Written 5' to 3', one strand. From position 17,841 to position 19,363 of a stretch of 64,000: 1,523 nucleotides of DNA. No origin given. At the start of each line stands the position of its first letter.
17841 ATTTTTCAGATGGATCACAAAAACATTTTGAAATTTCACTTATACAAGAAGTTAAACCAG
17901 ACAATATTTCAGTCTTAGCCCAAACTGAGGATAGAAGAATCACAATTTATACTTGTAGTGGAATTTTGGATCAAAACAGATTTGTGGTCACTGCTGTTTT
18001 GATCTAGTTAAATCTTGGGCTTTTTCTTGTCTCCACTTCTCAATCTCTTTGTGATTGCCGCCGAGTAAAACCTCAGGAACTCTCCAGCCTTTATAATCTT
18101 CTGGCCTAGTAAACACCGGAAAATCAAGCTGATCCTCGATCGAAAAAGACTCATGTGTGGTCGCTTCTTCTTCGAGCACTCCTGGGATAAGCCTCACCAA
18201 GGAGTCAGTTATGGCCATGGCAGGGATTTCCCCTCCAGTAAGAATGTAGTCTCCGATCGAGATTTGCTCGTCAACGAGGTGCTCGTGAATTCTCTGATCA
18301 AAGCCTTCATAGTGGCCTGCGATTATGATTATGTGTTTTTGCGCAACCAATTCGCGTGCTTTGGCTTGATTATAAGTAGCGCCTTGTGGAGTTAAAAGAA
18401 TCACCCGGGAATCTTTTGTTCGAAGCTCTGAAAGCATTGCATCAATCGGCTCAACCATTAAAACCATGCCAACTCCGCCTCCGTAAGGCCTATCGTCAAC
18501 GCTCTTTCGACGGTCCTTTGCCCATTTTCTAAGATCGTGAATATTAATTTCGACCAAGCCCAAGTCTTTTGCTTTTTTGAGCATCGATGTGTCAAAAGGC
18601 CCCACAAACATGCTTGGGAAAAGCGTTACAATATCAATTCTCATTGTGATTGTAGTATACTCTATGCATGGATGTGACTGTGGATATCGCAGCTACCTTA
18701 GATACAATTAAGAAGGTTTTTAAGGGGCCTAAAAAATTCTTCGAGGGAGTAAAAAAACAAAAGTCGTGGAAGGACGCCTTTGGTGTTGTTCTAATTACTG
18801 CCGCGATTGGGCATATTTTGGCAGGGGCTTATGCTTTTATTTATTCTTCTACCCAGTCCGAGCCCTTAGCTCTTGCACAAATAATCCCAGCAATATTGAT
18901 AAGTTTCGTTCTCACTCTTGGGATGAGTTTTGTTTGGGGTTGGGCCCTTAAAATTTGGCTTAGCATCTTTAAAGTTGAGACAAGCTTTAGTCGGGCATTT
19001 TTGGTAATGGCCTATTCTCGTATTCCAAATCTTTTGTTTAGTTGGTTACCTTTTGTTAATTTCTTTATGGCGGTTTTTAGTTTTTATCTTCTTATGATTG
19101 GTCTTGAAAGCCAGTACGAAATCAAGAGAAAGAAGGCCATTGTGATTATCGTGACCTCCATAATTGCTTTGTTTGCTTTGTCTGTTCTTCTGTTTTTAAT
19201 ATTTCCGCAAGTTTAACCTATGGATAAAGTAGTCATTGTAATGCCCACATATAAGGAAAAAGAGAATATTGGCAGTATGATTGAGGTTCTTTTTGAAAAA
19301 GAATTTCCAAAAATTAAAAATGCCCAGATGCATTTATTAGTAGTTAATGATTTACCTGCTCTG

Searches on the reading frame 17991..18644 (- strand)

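Call 75: search_protein_families(library=pfam, proteins=[window:17991-18644:-], max_evalue=0.001)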
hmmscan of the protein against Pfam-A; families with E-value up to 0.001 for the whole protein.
window:17991-18644:- (218 aa): 1 family
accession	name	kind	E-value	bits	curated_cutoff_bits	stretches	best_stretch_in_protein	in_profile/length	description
PF01746.26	tRNA_m1G_MT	-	1e-56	192.2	27.3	1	23-213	2-190/195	tRNA (Guanine-1)-methyltransferase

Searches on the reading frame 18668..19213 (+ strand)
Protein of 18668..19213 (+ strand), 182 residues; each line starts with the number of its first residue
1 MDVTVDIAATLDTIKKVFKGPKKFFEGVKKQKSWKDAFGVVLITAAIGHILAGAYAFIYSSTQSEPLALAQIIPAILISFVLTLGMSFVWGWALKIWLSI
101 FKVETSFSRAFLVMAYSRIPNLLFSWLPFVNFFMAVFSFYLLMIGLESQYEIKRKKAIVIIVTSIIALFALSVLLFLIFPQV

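Call 75: search_protein_families(library=pfam, proteins=[window:18668-19213:+], max_evalue=0.001)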
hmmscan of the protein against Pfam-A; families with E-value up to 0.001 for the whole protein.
window:18668-19213:+ (182 aa): 1 family
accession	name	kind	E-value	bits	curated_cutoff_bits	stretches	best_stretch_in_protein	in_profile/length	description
PF04893.22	Yip1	-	6.6e-13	49.3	28.6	1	16-173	2-170/173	Yip1 domain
